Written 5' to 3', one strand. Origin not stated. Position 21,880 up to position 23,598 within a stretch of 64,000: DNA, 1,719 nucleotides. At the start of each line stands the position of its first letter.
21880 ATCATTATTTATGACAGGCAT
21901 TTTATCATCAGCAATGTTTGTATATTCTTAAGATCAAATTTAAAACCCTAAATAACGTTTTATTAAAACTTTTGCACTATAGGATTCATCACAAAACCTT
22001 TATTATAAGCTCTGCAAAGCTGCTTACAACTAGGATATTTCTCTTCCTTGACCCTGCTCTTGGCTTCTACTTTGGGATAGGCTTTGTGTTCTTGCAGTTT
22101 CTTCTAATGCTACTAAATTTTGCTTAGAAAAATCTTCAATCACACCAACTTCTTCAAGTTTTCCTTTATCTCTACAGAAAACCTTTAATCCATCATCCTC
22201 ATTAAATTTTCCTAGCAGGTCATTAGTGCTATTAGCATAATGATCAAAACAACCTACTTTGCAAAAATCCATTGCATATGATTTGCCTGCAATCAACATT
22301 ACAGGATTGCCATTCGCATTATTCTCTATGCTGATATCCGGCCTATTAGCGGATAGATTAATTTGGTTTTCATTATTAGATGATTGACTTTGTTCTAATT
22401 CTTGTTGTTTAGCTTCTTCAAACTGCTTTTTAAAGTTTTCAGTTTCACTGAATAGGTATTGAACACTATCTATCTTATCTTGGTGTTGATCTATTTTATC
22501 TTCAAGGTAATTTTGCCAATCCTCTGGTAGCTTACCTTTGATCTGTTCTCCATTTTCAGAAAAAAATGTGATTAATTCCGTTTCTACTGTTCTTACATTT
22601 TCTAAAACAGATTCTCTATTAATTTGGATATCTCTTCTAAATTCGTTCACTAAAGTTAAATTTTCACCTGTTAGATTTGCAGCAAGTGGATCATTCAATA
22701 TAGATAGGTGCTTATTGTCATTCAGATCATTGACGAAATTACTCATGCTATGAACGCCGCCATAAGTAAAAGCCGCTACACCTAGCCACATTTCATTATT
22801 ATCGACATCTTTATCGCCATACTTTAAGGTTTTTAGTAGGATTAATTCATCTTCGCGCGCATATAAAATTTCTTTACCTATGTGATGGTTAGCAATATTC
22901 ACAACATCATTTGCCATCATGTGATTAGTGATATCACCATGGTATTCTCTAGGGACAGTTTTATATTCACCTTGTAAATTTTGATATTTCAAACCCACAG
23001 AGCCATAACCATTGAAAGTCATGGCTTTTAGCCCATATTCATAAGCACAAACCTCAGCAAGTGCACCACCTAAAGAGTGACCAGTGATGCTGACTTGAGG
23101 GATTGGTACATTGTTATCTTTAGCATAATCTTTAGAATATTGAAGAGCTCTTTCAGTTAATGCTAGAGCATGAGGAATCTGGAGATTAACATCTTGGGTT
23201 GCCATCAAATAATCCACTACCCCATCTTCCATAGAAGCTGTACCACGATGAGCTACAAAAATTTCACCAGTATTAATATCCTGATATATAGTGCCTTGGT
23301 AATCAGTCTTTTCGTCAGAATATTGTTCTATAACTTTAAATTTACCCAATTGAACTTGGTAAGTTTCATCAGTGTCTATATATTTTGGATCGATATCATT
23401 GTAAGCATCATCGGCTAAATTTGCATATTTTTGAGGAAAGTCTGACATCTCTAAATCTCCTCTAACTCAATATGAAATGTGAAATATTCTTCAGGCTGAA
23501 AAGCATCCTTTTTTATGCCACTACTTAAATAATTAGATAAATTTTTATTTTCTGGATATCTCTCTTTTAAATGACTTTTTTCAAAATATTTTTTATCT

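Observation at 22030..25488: Signal-less class-3 lipase followed upstream by two duplicated secreted paralogs: effector/immunity-like cassette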

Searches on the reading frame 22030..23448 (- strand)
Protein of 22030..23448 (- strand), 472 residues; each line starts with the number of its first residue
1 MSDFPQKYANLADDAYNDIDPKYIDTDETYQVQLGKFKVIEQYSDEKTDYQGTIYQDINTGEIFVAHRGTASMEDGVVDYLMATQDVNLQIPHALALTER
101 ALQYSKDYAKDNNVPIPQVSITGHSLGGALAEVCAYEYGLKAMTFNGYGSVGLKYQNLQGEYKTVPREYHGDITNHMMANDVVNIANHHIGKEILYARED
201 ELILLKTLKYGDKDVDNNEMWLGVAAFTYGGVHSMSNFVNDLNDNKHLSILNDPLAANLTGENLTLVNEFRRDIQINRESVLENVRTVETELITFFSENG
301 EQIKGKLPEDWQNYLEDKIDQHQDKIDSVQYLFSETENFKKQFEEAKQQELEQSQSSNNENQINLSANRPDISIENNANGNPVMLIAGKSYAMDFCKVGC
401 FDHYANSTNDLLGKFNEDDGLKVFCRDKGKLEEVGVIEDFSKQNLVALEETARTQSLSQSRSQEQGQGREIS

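Call 4: search_protein_families(library=pfam, proteins=[window:22030-23448:-], max_evalue=0.1)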
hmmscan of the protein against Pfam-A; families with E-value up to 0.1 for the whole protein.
window:22030-23448:- (472 aa): 3 families
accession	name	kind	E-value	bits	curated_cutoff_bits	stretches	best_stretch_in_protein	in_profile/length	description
PF01764.32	Lipase_3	-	0.00019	21.8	22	1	117-138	63-84/140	Lipase (class 3)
PF11187.14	Mbeg1-like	-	0.0025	17.8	21.1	1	40-135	16-102/224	Mbeg1-like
PF05057.20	DUF676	-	0.018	15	20.3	1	73-132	34-93/217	Putative serine esterase (DUF676)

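Call 5: search_protein_families(library=ncbifam, proteins=[window:22030-23448:-], max_evalue=0.01)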
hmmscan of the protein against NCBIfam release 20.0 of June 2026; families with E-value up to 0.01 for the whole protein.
window:22030-23448:- (472 aa): 1 family
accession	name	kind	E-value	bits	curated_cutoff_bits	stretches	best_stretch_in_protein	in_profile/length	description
NF047388.1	SA1320_fam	subfamily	7.6e-09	34.6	230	1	61-192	1-119/644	SA1320 family protein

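Call 6: search_solved_structures(query=window:22030-23448:-, max_evalue=1, show_alignments=3)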
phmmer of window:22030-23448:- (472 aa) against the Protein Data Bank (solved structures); distinct sequences matched with E-value up to 1: 7.
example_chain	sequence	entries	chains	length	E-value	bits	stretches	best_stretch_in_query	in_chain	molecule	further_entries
6a0w_A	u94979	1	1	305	0.064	15.6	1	37-134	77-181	Lipase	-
4jei_A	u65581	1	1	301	0.12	14.7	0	36-132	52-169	Lipase 2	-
3o0d_A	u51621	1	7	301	0.14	14.5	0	37-132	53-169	Triacylglycerol lipase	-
7ubz_B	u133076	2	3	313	0.81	12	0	116-151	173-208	T6SS lipase effector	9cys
1tgl_A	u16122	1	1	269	0.85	11.9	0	113-137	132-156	TRIACYL-GLYCEROL ACYLHYDROLASE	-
4tgl_A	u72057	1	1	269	0.85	11.9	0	113-137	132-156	TRIACYL-GLYCEROL ACYLHYDROLASE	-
5tgl_A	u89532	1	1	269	0.86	11.9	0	113-137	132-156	LIPASE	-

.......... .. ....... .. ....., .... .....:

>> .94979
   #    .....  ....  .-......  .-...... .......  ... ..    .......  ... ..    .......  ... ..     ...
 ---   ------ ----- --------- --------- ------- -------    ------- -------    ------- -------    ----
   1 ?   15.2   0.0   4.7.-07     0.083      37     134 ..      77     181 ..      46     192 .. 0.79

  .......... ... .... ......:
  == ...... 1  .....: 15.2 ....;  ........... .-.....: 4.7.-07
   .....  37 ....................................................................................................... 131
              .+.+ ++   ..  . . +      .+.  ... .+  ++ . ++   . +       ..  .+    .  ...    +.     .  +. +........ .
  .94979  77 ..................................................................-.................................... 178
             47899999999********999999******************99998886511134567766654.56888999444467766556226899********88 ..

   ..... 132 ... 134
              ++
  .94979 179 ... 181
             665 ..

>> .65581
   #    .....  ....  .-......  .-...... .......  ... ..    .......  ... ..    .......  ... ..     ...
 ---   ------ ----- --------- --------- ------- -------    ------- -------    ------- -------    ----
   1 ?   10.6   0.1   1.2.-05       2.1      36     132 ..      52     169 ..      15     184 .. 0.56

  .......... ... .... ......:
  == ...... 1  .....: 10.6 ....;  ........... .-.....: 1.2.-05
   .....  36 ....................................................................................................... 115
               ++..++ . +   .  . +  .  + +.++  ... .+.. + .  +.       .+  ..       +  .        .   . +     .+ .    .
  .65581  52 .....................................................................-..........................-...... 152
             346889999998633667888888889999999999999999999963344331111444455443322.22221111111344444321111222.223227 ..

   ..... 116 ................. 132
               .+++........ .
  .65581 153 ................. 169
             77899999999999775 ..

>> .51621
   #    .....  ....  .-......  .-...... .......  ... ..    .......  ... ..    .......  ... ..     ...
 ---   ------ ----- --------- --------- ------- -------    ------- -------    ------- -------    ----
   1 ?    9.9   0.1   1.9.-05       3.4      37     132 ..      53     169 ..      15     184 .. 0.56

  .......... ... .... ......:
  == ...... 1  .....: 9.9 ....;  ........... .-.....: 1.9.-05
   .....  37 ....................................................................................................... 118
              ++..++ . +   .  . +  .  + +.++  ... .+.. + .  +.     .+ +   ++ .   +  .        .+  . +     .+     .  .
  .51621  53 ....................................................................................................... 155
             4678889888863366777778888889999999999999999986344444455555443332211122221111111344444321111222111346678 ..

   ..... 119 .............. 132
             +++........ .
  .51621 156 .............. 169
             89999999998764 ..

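Call 7: find_homologous_proteins(query=window:22030-23448:-, max_evalue=0.001)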
Query window:22030-23448:- (472 aa): 182 proteins with E <= 0.001 among 4304 candidates; the best 120 are listed.
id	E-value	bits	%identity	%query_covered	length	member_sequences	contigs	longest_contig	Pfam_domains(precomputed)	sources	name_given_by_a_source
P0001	1.1e-294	995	93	100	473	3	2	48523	PF26363.2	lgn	-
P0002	1.5e-95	339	47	78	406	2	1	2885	PF26363.2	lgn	-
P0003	1.4e-92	329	46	79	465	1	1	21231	PF26363.2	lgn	-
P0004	2.4e-90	322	48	72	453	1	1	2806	PF26363.2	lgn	-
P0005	1.5e-72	263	47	61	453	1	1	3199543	PF26363.2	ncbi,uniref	ncbi:lipase family protein [Neisseria sp. Ec49-e6-T10]|uniref:lipase family protein n=1 Tax=Neisseri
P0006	7.6e-72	261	42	71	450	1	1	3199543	PF01764.32,PF26363.2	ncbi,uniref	ncbi:lipase family protein [Neisseria sp. Ec49-e6-T10]|uniref:lipase family protein n=1 Tax=Neisseri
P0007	3.4e-71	259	45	63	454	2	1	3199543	PF01764.32,PF26363.2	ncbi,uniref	ncbi:lipase family protein [Neisseria sp. Ec49-e6-T10]|uniref:lipase family protein n=1 Tax=Neisseri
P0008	1.2e-68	250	49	59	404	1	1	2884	PF01764.32,PF26363.2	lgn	-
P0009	2.9e-67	246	45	66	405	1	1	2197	PF01764.32,PF26363.2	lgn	-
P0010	8.3e-59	218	44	61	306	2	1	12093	PF01764.32,PF26363.2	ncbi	-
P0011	1.0e-43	168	40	60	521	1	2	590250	PF01764.32,PF26363.2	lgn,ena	-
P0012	1.2e-43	168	37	60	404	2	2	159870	PF01764.32,PF26363.2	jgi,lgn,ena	-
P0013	4.7e-43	166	38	60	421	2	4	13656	PF26363.2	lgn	-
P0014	2.6e-41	160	36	60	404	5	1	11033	PF01764.32,PF26363.2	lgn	-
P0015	6.9e-41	159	35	64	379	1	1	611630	PF01764.32,PF26363.2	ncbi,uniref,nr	ncbi:lipase family protein [Marilutibacter chinensis]|uniref:Lipase (Class 3) n=1 Tax=Marilutibacter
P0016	7.1e-41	159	38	58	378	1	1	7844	PF26363.2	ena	-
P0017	7.7e-41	159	35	64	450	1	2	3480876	PF01764.32,PF26363.2,PF20410.4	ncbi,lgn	-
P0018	1.4e-40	158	36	58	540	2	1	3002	PF26363.2,PF20410.4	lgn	-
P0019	1.6e-40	158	37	59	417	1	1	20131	PF01764.32,PF26363.2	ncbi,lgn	-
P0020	9.7e-40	155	37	58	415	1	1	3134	PF01764.32,PF26363.2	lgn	-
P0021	1.1e-39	155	38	61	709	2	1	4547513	PF26363.2,PF20410.4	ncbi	ncbi:XVIPCD domain-containing protein [Pseudoxanthomonas wuyuanensis]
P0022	1.4e-39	155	37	61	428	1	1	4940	PF26363.2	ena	-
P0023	2.1e-39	154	37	58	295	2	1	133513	PF01764.32,PF26363.2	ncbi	ncbi:lipase family protein, partial [Xanthomonas vasicola]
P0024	2.6e-39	154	33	77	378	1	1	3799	PF01764.32,PF26363.2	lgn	-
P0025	1.1e-38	152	34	63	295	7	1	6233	PF01764.32,PF26363.2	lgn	-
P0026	2.6e-38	150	36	60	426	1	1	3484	PF01764.32,PF26363.2,PF20410.4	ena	-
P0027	6.0e-38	149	37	60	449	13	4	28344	PF26363.2,PF20410.4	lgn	-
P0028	8.8e-38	149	36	58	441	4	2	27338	PF01764.32,PF26363.2,PF20410.4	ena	-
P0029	1.2e-37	148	36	61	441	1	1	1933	PF26363.2,PF20410.4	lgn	-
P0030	1.5e-37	148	35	58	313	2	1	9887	PF01764.32,PF26363.2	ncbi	ncbi:lipase family protein, partial [Xanthomonas hortorum]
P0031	2.1e-37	147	37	58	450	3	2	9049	PF01764.32,PF26363.2,PF20410.4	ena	-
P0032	2.3e-37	147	37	58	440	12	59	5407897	PF01764.32,PF26363.2,PF20410.4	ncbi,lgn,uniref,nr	ncbi:XVIPCD domain-containing protein [Xanthomonas hortorum pv. vitians]|uniref:DUF6696 domain-conta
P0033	2.6e-37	147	36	57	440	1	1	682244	PF01764.32,PF26363.2,PF20410.4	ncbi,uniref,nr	ncbi:XVIPCD domain-containing protein [Xanthomonas arboricola]|uniref:XVIPCD domain-containing prote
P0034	3.0e-37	147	38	60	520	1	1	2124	PF01764.32,PF26363.2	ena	-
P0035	3.4e-37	147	38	60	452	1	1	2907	PF01764.32,PF26363.2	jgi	jgi:hypothetical protein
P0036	6.6e-37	146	33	65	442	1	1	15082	PF01764.32,PF26363.2,PF20410.4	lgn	-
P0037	6.9e-37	146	33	65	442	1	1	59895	PF01764.32,PF26363.2,PF20410.4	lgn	-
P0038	7.1e-37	146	33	65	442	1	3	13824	PF01764.32,PF26363.2,PF20410.4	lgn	-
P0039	7.3e-37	146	32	65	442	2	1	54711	PF01764.32,PF26363.2,PF20410.4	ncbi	ncbi:XVIPCD domain-containing protein [Stenotrophomonas sepilia]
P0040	7.7e-37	146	32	65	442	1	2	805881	PF01764.32,PF26363.2,PF20410.4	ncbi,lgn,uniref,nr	ncbi:XVIPCD domain-containing protein [Stenotrophomonas hibiscicola]|uniref:XVIPCD domain-containing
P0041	8.9e-37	145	36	60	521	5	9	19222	PF01764.32,PF26363.2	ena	-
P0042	9.9e-37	145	32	65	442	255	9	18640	PF01764.32,PF26363.2,PF20410.4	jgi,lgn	-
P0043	1.4e-36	145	35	59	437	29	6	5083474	PF01764.32,PF26363.2,PF20410.4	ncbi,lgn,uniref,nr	ncbi:DUF2974 domain-containing protein [Xanthomonas campestris pv. campestris]|uniref:XVIPCD domain-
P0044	1.7e-36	144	37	59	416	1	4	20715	PF26363.2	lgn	-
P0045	1.9e-36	144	36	61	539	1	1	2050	PF26363.2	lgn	-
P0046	2.7e-36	144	32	65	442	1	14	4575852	PF01764.32,PF26363.2,PF20410.4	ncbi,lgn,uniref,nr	ncbi:lipase [Stenotrophomonas maltophilia]|uniref:XVIPCD domain-containing protein n=1 Tax=Stenotrop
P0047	2.7e-36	144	32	65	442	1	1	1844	PF01764.32,PF26363.2,PF20410.4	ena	-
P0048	2.7e-36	144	32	65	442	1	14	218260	PF01764.32,PF26363.2,PF20410.4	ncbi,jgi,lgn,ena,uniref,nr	ncbi:lipase [Stenotrophomonas maltophilia]|uniref:XVIPCD domain-containing protein n=1 Tax=Stenotrop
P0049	2.7e-36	144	32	65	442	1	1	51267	PF01764.32,PF26363.2,PF20410.4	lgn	-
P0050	2.7e-36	144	32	65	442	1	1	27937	PF01764.32,PF26363.2,PF20410.4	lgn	-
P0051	2.7e-36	144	32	65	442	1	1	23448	PF01764.32,PF26363.2,PF20410.4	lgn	-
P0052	2.8e-36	144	32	65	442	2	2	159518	PF01764.32,PF26363.2,PF20410.4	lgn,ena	-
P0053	2.8e-36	144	32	65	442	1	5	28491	PF01764.32,PF26363.2,PF20410.4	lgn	-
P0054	2.8e-36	144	32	63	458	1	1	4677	PF01764.32,PF26363.2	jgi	-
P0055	3.0e-36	144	33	72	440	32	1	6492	PF01764.32,PF26363.2,PF20410.4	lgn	-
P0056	3.2e-36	144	36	58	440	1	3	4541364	PF01764.32,PF26363.2,PF20410.4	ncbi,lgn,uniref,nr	ncbi:lipase [Xanthomonas cucurbitae]|uniref:Lipase n=1 Tax=Xanthomonas cucurbitae TaxID=56453 RepID=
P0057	3.3e-36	144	36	58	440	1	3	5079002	PF01764.32,PF26363.2,PF20410.4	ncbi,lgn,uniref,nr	ncbi:DUF2974 domain-containing protein [Xanthomonas hortorum pv. cynarae]|uniref:XVIPCD domain-conta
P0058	3.6e-36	143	36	61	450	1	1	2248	PF01764.32,PF26363.2,PF20410.4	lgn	-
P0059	4.9e-36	143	32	65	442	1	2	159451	PF01764.32,PF26363.2,PF20410.4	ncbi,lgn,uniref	ncbi:XVIPCD domain-containing protein [Stenotrophomonas hibiscicola]|uniref:XVIPCD domain-containing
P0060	5.0e-36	143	37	58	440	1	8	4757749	PF01764.32,PF26363.2,PF20410.4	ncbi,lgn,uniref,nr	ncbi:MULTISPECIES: XVIPCD domain-containing protein [Xanthomonas]|uniref:DUF2974 domain-containing p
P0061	5.4e-36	143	36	60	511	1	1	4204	PF01764.32,PF26363.2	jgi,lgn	jgi:hypothetical protein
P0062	5.4e-36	143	35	63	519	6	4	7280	PF01764.32,PF26363.2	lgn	-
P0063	5.9e-36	143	36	58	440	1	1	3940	PF01764.32,PF26363.2,PF20410.4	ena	-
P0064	6.0e-36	143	32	77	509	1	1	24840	PF01764.32,PF26363.2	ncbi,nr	ncbi:MAG: DUF2974 domain-containing protein [Lysobacteraceae bacterium]|nr:MAG: DUF2974 domain-conta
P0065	1.1e-35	142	35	58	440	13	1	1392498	PF01764.32,PF26363.2,PF20410.4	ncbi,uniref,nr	ncbi:XVIPCD domain-containing protein [Xanthomonas arboricola]|uniref:XVIPCD domain-containing prote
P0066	1.8e-35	141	36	58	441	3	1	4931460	PF01764.32,PF26363.2,PF20410.4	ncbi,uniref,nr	ncbi:lipase [Xanthomonas vasicola pv. arecae]|uniref:XVIPCD domain-containing protein n=1 Tax=Xantho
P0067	2.1e-35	141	35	60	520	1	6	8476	PF01764.32,PF26363.2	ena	-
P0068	2.2e-35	141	36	58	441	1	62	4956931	PF01764.32,PF26363.2,PF20410.4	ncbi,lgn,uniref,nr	ncbi:TPA: lipase [Xanthomonas vasicola pv. zeae]|uniref:Lipase n=1 Tax=Xanthomonas vasicola pv. vasc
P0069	2.3e-35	141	36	58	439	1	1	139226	PF01764.32,PF26363.2,PF20410.4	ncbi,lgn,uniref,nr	ncbi:XVIPCD domain-containing protein [Xanthomonas vasicola]|uniref:XVIPCD domain-containing protein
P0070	2.3e-35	141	36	58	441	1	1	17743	PF01764.32,PF26363.2,PF20410.4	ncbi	-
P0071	2.3e-35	141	36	58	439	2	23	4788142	PF01764.32,PF26363.2,PF20410.4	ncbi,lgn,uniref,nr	ncbi:XVIPCD domain-containing protein [Xanthomonas vasicola]|uniref:XVIPCD domain-containing protein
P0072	2.7e-35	141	35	58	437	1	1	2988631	PF01764.32,PF26363.2,PF20410.4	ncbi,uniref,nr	ncbi:XVIPCD domain-containing protein [Xanthomonas campestris]|uniref:XVIPCD domain-containing prote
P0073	3.5e-35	140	35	58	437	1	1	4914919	PF01764.32,PF26363.2,PF20410.4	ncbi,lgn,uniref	ncbi:XVIPCD domain-containing protein [Xanthomonas campestris]|uniref:XVIPCD domain-containing prote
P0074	3.5e-35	140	35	58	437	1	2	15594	PF01764.32,PF26363.2,PF20410.4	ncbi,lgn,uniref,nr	ncbi:XVIPCD domain-containing protein [Xanthomonas campestris]|uniref:XVIPCD domain-containing prote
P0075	3.5e-35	140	35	58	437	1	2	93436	PF01764.32,PF26363.2,PF20410.4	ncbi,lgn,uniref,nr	ncbi:XVIPCD domain-containing protein [Xanthomonas campestris]|uniref:XVIPCD domain-containing prote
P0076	3.6e-35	140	35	58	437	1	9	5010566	PF01764.32,PF26363.2,PF20410.4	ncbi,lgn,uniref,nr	ncbi:XVIPCD domain-containing protein [Xanthomonas campestris]|uniref:XVIPCD domain-containing prote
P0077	3.6e-35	140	35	58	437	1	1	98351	PF01764.32,PF26363.2,PF20410.4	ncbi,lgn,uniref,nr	ncbi:XVIPCD domain-containing protein [Xanthomonas campestris pv. plantaginis]|uniref:XVIPCD domain-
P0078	3.6e-35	140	35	58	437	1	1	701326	PF01764.32,PF26363.2,PF20410.4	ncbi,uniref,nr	ncbi:XVIPCD domain-containing protein [Xanthomonas sp. LMC-A-07]|uniref:XVIPCD domain-containing pro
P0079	3.6e-35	140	35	58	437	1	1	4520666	PF01764.32,PF26363.2,PF20410.4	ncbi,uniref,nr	ncbi:XVIPCD domain-containing protein [Xanthomonas campestris]|uniref:XVIPCD domain-containing prote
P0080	3.6e-35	140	35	58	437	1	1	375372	PF01764.32,PF26363.2,PF20410.4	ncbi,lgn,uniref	ncbi:XVIPCD domain-containing protein [Xanthomonas campestris pv. campestris]|uniref:XVIPCD domain-c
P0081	3.7e-35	140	35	63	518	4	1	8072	PF01764.32,PF26363.2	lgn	-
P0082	3.7e-35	140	31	83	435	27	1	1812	PF01764.32,PF26363.2,PF20410.4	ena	-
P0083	3.8e-35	140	36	57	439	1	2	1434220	PF01764.32,PF26363.2,PF20410.4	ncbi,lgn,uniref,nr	ncbi:XVIPCD domain-containing protein [Xanthomonas campestris]|uniref:XVIPCD domain-containing prote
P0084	4.2e-35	140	36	57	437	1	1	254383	PF01764.32,PF26363.2,PF20410.4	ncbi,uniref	ncbi:XVIPCD domain-containing protein [Xanthomonas campestris]|uniref:XVIPCD domain-containing prote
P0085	4.2e-35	140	36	57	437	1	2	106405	PF01764.32,PF26363.2,PF20410.4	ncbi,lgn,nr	ncbi:XVIPCD domain-containing protein [Xanthomonas campestris pv. campestris]|nr:XVIPCD domain-conta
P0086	4.2e-35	140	36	57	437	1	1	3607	PF01764.32,PF26363.2,PF20410.4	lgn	-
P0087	4.2e-35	140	36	57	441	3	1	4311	PF01764.32,PF26363.2,PF20410.4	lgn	-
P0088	4.2e-35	140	36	57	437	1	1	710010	PF01764.32,PF26363.2,PF20410.4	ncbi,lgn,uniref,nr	ncbi:XVIPCD domain-containing protein [Xanthomonas campestris pv. raphani]|uniref:XVIPCD domain-cont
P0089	4.2e-35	140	36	57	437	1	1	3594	PF01764.32,PF26363.2,PF20410.4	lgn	-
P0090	4.6e-35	140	36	57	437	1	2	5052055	PF01764.32,PF26363.2,PF20410.4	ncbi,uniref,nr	ncbi:lipase [Xanthomonas campestris]|uniref:XVIPCD domain-containing protein n=1 Tax=Xanthomonas cam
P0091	5.5e-35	139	36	59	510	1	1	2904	PF01764.32,PF26363.2,PF20410.4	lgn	-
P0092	5.6e-35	139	35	58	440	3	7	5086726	PF01764.32,PF26363.2,PF20410.4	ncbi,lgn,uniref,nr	ncbi:XVIPCD domain-containing protein [Xanthomonas vesicatoria]|uniref:DUF2974 domain-containing pro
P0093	7.0e-35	139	35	58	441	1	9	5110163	PF01764.32,PF26363.2,PF20410.4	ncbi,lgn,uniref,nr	ncbi:lipase [Xanthomonas vesicatoria ATCC 35937]|uniref:Lipase (Class 3) n=2 Tax=Xanthomonas vesicat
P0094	8.7e-35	139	36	58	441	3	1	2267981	PF01764.32,PF26363.2,PF20410.4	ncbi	ncbi:hypothetical protein GGR74_001857 [Xanthomonas arboricola]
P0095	1.2e-34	138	36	58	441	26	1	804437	PF01764.32,PF26363.2,PF20410.4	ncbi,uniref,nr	ncbi:XVIPCD domain-containing protein [Xanthomonas sp. BRIP62409]|uniref:XVIPCD domain-containing pr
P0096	1.6e-34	138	38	58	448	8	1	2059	PF01764.32,PF26363.2,PF20410.4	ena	-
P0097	1.6e-34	138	35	58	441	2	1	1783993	PF01764.32,PF26363.2,PF20410.4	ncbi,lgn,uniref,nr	ncbi:hypothetical protein FHY12_002631 [Xanthomonas arboricola]|uniref:XVIPCD domain-containing prot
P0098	1.6e-34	138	35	58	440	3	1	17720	PF01764.32,PF26363.2,PF20410.4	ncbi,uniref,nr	ncbi:XVIPCD domain-containing protein [Xanthomonas campestris]|uniref:XVIPCD domain-containing prote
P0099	1.6e-34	138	35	58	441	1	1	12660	PF01764.32,PF26363.2,PF20410.4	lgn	-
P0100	1.7e-34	138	35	58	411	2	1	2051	PF01764.32,PF26363.2,PF20410.4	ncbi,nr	ncbi:MAG: hypothetical protein M3R61_20970, partial [Chloroflexota bacterium]|nr:hypothetical protei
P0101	1.7e-34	138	35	58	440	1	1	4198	PF01764.32,PF26363.2,PF20410.4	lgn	-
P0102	1.8e-34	138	37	59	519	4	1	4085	PF01764.32,PF26363.2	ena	-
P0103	2.0e-34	138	36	60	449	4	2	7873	PF26363.2,PF20410.4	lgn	-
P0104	2.2e-34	138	35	61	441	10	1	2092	PF26363.2,PF20410.4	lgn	-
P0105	2.3e-34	137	36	58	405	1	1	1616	PF01764.32,PF26363.2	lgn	-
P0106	3.4e-34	137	34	58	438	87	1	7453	PF01764.32,PF26363.2,PF20410.4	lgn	-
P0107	4.4e-34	137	37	56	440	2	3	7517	PF26363.2,PF20410.4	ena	-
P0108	4.6e-34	136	38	52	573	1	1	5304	PF26363.2,PF20410.4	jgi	jgi:hypothetical protein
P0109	4.7e-34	136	33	70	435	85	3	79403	PF01764.32,PF26363.2,PF20410.4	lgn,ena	-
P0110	5.4e-34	136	36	59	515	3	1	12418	PF01764.32,PF26363.2,PF20410.4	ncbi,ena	-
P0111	1.5e-33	135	37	51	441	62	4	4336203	PF01764.32,PF26363.2,PF20410.4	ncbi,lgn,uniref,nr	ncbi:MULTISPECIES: XVIPCD domain-containing protein [Stenotrophomonas]|uniref:XVIPCD domain-containi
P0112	1.5e-33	135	34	62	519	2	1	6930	PF01764.32,PF26363.2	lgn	-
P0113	1.9e-33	134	36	58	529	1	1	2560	PF26363.2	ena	-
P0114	2.0e-33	134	33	58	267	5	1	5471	PF01764.32,PF26363.2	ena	-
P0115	2.8e-33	134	36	57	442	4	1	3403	PF26363.2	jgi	jgi:hypothetical protein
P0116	3.7e-33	133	34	61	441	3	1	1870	PF26363.2,PF20410.4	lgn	-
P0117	4.6e-33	133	35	67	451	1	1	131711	PF01764.32,PF26363.2,PF20410.4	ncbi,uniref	ncbi:XVIPCD domain-containing protein [Lysobacter sp. CA196]|uniref:XVIPCD domain-containing protein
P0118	4.9e-33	133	33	64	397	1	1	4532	PF26363.2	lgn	-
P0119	6.9e-33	133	31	73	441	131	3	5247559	PF01764.32,PF26363.2,PF20410.4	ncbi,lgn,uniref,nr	ncbi:XVIPCD domain-containing protein [Xanthomonas phaseoli pv. phaseoli]|uniref:XVIPCD domain-conta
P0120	1.0e-32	132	37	59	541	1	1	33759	PF01764.32,PF26363.2,PF20410.4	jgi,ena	-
